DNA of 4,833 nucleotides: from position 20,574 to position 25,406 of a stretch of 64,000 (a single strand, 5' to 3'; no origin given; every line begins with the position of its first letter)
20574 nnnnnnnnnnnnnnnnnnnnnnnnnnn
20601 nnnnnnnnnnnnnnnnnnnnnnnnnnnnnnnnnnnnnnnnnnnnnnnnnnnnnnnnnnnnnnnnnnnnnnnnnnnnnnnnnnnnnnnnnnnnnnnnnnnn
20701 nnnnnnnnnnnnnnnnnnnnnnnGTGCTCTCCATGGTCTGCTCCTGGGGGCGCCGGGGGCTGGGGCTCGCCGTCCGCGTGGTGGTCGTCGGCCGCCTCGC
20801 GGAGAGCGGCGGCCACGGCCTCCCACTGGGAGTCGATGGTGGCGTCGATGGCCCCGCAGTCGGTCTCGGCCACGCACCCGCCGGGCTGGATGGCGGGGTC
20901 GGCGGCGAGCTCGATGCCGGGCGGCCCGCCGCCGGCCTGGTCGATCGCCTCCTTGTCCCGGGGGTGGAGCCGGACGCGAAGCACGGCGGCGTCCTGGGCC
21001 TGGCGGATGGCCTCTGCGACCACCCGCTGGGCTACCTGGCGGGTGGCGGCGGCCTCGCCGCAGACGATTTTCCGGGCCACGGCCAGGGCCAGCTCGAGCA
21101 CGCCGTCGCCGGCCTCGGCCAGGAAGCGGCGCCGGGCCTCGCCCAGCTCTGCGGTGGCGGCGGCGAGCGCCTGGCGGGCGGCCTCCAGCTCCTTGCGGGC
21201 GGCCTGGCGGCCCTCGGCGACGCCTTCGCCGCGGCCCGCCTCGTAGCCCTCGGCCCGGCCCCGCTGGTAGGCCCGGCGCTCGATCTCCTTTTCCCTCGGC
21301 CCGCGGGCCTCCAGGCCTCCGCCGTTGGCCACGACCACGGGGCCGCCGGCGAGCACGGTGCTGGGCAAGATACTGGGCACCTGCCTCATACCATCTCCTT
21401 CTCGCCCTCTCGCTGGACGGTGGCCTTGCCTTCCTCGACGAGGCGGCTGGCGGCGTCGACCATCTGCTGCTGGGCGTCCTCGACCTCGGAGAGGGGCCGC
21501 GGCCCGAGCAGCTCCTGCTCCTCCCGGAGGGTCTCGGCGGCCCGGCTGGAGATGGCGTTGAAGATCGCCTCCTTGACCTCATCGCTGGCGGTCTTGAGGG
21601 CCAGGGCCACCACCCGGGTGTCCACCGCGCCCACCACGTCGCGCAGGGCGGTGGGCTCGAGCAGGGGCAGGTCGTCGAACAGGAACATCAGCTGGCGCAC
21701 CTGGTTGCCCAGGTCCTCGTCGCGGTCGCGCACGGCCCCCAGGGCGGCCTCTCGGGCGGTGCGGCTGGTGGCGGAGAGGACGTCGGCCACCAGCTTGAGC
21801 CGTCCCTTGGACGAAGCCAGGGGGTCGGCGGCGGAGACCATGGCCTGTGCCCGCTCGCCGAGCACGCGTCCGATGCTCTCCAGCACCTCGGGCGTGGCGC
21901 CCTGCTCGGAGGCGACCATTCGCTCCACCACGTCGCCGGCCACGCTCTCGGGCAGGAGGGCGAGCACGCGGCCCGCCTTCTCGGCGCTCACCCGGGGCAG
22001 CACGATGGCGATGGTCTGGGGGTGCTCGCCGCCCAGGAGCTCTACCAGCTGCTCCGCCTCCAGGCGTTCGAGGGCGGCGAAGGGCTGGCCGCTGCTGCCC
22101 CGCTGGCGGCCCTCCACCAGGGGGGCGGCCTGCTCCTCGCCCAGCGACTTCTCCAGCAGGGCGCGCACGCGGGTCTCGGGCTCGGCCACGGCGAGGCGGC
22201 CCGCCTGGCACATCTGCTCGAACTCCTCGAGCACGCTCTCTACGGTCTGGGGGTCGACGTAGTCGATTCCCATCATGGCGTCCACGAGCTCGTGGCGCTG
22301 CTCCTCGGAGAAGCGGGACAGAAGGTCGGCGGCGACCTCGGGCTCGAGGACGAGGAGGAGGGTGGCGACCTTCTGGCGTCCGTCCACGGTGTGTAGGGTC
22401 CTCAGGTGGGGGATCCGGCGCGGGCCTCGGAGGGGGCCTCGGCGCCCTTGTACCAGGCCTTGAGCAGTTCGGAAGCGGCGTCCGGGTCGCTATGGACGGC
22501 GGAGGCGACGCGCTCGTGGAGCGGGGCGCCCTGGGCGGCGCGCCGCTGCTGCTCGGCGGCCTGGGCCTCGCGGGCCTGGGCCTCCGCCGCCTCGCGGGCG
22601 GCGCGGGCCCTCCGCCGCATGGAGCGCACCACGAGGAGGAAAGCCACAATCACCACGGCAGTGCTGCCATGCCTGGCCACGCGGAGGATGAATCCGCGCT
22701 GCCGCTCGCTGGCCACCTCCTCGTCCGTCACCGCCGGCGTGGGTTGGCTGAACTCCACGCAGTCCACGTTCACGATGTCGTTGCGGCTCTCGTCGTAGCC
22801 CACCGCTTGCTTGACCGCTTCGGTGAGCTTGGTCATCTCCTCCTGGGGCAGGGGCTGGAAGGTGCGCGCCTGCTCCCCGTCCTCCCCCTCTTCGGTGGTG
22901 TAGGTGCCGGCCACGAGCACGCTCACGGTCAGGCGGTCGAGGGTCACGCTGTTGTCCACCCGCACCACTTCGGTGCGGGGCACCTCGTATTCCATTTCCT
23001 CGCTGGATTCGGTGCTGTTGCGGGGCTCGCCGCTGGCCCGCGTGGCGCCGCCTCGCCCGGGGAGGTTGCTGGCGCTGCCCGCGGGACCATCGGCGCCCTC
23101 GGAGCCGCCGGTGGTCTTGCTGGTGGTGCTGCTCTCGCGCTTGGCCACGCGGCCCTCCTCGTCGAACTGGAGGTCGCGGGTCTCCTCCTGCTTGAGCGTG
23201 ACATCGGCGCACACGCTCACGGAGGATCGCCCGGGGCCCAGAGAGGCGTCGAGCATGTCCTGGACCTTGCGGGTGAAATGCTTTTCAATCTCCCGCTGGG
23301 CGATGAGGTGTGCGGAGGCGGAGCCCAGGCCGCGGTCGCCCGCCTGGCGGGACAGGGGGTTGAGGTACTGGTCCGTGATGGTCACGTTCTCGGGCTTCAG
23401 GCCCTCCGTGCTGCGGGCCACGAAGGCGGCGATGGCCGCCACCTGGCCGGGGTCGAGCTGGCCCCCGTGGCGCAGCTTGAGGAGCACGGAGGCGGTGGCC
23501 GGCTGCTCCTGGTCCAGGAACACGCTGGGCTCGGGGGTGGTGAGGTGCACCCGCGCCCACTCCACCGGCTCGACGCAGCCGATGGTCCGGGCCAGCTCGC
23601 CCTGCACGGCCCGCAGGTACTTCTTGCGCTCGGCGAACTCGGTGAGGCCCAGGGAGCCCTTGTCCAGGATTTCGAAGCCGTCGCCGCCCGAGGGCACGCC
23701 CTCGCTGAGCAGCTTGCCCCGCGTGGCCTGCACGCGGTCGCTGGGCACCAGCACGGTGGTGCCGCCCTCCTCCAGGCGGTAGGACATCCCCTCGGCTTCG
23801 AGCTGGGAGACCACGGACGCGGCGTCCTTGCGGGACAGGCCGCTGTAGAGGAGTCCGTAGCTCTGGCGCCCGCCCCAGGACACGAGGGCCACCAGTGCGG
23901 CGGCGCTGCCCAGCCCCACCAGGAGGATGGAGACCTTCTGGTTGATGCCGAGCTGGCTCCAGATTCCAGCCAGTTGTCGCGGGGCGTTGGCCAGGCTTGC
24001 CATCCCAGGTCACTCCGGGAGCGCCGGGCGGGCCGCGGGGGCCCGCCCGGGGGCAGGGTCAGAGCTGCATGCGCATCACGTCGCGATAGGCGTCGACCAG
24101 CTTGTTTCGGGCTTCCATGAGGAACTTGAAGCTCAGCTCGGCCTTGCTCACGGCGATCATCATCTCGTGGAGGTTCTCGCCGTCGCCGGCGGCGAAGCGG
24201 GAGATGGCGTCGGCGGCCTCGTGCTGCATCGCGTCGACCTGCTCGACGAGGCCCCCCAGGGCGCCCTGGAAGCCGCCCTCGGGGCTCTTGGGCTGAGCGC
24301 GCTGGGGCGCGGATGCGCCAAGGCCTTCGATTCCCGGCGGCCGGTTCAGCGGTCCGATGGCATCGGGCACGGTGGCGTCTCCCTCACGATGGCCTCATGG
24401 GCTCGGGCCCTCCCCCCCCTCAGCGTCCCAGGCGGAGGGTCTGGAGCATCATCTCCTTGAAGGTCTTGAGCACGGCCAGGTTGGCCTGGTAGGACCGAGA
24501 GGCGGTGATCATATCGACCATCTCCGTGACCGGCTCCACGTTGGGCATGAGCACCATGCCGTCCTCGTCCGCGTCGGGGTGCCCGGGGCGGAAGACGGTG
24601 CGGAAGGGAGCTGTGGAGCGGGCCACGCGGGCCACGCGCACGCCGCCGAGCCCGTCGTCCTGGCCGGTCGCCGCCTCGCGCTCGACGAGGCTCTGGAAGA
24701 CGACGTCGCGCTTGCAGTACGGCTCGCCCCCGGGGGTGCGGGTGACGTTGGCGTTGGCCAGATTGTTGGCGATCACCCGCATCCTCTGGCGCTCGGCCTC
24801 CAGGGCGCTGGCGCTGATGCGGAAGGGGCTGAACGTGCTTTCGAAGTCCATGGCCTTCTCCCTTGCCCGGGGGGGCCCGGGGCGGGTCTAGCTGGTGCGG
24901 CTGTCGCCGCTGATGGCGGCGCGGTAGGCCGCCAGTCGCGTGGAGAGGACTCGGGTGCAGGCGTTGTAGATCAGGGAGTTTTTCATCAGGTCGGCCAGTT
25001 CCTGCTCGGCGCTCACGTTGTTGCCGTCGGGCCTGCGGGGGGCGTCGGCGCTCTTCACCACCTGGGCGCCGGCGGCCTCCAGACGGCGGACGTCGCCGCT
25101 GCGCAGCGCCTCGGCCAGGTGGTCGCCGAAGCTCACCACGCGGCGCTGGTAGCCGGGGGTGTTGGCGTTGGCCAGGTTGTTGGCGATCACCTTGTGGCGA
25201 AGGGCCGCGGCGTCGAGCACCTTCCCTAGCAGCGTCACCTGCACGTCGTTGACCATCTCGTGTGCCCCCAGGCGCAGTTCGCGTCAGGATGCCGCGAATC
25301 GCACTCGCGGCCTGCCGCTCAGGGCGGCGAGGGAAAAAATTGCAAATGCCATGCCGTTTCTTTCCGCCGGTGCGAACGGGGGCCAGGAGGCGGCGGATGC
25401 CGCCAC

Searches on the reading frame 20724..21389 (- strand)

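Call 10: search_protein_families(library=pfam, proteins=[window:20724-21389:-], max_evalue=0.001)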
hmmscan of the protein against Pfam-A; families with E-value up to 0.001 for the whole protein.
window:20724-21389:- (222 aa): 1 family
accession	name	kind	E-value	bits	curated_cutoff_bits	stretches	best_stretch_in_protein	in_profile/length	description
PF02108.21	FliH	-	1.8e-21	76.9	24.1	1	71-191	3-127/128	Flagellar assembly protein FliH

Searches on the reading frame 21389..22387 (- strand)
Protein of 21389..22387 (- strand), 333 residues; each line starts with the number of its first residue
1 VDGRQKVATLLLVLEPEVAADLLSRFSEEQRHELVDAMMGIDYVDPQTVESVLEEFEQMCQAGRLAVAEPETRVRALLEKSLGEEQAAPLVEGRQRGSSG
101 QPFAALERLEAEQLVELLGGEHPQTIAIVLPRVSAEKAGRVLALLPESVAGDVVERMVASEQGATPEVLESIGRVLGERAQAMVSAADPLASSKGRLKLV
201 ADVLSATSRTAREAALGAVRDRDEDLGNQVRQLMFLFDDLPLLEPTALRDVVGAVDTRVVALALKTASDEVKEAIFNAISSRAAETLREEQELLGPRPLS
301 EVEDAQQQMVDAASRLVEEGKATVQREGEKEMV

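Call 10: search_protein_families(library=pfam, proteins=[window:21389-22387:-], max_evalue=0.001)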
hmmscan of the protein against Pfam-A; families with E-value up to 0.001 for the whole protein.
window:21389-22387:- (333 aa): 4 families
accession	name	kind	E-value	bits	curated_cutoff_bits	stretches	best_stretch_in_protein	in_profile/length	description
PF01706.21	FliG_C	-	4e-33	114.3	23.3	1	219-321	3-105/108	FliG C-terminal domain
PF14841.11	FliG_M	-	4.8e-27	94.4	25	2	112-185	2-74/76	FliG middle domain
PF14842.11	FliG_N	-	4.1e-24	85.6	25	1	1-103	2-104/104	FliG N-terminal domain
PF03448.22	MgtE_N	-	2.9e-05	25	25.9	0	6-45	17-50/102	MgtE intracellular N domain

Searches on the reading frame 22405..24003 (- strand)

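Call 10: search_protein_families(library=pfam, proteins=[window:22405-24003:-], max_evalue=0.001)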
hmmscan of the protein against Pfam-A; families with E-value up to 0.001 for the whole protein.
window:22405-24003:- (533 aa): 2 families
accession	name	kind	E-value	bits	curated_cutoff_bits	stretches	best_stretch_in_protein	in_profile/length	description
PF01514.23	YscJ_FliF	-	3.7e-57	193.5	24.4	1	46-218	3-178/179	Secretory protein of YscJ/FliF family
PF08345.17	YscJ_FliF_C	-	6.3e-29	101.8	23.8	1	251-418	1-147/147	Flagellar M-ring protein C-terminal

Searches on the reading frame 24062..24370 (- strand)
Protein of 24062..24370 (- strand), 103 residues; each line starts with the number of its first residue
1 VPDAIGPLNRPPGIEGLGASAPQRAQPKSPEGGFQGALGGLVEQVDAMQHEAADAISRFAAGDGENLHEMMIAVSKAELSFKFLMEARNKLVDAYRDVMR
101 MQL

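Call 10: search_protein_families(library=pfam, proteins=[window:24062-24370:-], max_evalue=0.001)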
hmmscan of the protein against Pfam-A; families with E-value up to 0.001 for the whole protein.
window:24062-24370:- (103 aa): 1 family
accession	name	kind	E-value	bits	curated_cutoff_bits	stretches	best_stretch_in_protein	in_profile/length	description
PF02049.23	FliE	-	3.5e-25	88.4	22.4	1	21-103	7-89/89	Flagellar hook-basal body complex protein FliE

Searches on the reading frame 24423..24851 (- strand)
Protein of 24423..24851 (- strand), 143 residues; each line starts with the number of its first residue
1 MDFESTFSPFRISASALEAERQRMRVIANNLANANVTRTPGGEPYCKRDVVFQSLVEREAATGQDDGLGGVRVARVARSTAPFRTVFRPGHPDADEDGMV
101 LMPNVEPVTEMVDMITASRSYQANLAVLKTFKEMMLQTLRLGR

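Call 10: search_protein_families(library=pfam, proteins=[window:24423-24851:-], max_evalue=0.001)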
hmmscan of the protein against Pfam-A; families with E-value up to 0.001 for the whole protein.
window:24423-24851:- (143 aa): 2 families
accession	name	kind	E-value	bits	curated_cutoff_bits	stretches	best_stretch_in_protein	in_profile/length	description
PF06429.18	Flg_bbr_C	-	1.9e-14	53.3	23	1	97-141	2-46/46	Flagellar basal body rod FlgEFG protein C-terminal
PF00460.25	Flg_bb_rod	-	4.9e-09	36.4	20.7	1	10-37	1-28/31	Flagella basal body rod protein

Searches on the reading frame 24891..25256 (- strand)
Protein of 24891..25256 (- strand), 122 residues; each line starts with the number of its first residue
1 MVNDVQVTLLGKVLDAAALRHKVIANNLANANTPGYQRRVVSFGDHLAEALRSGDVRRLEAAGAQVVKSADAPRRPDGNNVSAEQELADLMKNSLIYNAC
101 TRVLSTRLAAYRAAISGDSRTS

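Call 10: search_protein_families(library=pfam, proteins=[window:24891-25256:-], max_evalue=0.001)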
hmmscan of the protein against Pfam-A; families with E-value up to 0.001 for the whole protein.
window:24891-25256:- (122 aa): 1 family
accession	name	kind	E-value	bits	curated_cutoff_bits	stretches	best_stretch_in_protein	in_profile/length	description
PF00460.25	Flg_bb_rod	-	1.5e-08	34.8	20.7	1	15-37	9-31/31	Flagella basal body rod protein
